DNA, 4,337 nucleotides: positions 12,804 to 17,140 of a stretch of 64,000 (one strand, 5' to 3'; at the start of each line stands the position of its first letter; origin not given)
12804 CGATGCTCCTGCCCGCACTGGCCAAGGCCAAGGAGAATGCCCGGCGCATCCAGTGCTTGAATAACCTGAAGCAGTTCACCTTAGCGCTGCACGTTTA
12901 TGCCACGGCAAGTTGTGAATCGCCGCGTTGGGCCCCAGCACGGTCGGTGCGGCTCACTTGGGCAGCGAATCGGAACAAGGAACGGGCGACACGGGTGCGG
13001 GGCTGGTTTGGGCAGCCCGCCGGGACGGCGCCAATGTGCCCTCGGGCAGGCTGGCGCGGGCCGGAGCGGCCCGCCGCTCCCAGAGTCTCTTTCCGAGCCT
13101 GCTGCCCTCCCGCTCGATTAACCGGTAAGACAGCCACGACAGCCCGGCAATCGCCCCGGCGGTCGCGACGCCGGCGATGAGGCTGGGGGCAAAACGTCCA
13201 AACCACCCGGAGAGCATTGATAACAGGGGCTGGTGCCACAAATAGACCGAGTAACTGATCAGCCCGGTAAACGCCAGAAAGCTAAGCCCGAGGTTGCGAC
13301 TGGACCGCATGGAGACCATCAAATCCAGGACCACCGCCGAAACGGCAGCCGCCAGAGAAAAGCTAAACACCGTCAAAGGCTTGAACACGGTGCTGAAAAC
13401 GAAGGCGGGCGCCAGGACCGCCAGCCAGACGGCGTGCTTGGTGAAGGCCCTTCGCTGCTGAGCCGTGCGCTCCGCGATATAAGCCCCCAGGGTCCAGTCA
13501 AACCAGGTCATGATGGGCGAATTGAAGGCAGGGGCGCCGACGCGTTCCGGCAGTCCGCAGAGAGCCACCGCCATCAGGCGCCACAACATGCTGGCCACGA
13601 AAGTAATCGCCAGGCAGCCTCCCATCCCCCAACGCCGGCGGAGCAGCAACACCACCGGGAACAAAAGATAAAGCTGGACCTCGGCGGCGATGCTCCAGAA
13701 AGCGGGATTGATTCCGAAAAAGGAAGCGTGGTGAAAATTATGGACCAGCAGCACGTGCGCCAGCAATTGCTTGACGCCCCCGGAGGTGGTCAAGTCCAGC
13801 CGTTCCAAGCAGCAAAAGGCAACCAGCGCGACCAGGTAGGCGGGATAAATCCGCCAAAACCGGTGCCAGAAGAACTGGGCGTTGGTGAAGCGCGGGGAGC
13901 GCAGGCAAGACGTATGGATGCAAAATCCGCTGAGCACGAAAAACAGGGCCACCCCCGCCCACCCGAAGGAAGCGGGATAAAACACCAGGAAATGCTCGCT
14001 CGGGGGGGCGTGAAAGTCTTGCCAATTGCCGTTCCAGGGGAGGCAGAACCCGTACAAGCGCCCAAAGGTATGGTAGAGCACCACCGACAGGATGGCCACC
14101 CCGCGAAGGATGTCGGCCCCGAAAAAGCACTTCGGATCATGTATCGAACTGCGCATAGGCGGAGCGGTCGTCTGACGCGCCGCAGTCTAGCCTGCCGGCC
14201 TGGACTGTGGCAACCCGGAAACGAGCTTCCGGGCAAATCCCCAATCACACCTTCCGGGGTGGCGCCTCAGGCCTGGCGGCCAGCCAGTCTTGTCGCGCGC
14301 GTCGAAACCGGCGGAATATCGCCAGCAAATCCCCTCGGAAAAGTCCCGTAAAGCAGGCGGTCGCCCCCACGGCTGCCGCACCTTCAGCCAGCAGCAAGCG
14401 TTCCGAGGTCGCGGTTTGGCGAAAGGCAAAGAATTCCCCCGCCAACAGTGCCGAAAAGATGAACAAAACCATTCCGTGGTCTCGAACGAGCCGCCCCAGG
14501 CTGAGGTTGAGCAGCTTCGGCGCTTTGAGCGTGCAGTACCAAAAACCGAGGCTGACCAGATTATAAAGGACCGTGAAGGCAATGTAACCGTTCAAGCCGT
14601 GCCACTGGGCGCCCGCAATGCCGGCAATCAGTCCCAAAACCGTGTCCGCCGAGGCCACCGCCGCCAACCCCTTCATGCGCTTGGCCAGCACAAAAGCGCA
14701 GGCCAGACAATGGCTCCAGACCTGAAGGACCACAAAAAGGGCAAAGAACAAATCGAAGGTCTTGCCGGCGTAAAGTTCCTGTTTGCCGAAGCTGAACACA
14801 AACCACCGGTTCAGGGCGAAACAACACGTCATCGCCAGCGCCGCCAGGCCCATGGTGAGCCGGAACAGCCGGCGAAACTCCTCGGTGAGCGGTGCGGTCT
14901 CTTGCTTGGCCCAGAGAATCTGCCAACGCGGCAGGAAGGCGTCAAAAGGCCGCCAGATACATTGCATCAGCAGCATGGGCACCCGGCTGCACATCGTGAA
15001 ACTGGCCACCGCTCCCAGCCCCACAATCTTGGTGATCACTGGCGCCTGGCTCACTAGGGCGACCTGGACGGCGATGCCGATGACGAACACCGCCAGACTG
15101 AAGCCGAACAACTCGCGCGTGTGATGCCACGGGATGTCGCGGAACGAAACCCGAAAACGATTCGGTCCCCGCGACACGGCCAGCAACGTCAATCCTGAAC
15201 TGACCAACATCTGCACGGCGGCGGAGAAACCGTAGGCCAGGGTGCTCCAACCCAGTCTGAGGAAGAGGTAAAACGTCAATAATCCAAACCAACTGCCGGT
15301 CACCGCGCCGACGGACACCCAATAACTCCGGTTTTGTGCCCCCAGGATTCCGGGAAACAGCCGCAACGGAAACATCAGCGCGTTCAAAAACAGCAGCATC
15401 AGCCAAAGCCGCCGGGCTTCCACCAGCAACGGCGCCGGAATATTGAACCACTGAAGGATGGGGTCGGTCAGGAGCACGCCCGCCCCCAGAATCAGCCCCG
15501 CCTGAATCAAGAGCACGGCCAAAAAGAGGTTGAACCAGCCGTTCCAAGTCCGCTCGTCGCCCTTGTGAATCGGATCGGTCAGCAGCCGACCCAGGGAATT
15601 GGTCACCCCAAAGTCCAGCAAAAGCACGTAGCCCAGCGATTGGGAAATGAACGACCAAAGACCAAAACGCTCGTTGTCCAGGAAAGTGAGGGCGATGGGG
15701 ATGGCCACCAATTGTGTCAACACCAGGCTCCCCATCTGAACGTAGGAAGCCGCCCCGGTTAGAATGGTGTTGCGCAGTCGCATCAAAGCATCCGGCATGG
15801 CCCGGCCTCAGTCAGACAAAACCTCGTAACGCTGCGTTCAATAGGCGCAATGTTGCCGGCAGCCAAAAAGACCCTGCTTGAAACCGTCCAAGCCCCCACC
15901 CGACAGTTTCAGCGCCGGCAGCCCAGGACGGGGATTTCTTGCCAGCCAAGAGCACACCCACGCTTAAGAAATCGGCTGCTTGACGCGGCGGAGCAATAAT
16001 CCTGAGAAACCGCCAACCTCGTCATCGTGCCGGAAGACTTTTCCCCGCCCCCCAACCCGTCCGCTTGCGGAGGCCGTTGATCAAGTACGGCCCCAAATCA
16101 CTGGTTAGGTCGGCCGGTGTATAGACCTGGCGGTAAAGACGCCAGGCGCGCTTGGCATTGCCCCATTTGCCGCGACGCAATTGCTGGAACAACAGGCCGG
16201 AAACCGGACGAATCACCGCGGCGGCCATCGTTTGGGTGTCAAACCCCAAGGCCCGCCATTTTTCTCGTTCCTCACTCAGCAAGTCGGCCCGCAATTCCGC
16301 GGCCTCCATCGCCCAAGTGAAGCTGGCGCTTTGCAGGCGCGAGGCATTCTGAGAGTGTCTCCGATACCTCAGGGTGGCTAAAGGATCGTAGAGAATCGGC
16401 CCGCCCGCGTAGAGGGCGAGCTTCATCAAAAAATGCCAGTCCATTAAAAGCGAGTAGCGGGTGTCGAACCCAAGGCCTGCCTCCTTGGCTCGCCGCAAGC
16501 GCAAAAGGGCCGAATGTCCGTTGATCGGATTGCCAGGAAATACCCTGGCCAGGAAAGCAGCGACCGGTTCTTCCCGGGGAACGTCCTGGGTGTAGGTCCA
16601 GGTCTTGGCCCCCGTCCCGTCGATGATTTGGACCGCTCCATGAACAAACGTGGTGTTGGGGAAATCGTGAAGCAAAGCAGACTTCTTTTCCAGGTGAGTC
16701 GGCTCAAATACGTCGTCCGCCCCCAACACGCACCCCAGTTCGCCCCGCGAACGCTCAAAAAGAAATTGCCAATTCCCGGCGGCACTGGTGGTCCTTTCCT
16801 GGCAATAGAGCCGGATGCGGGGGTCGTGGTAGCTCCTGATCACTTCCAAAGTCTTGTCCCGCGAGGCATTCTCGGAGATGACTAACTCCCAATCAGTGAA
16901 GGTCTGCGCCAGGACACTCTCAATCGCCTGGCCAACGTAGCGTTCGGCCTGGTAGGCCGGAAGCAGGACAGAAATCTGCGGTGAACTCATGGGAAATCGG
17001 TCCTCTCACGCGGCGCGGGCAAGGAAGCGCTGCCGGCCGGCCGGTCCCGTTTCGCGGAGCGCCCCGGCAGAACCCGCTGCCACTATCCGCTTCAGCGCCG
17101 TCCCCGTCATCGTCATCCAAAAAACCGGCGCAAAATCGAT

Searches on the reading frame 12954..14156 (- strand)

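Call 93: search_protein_families(library=pfam, proteins=[window:12954-14156:-], max_evalue=0.0001)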
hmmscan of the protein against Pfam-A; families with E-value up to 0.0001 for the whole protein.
window:12954-14156:- (400 aa): 1 family
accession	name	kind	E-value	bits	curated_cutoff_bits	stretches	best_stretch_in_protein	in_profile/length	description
PF01757.29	Acyl_transf_3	-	5.5e-28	98.4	31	1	14-342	4-323/326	Acyltransferase domain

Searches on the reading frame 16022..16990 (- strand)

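Call 93: search_protein_families(library=pfam, proteins=[window:16022-16990:-], max_evalue=0.0001)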
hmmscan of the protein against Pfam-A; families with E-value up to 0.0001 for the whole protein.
window:16022-16990:- (322 aa): 3 families
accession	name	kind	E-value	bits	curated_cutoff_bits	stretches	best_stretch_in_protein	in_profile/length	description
PF00535.33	Glycos_transf_2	-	2.8e-21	76.6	23.3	1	7-139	1-132/168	Glycosyl transferase family 2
PF13641.12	Glyco_tranf_2_3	-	2.3e-10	41.3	27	1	4-205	1-207/230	Glycosyltransferase like family 2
PF10111.15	Glyco_tranf_2_2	-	9.6e-05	22.4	27.3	0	10-217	4-223/276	Glycosyltransferase like family 2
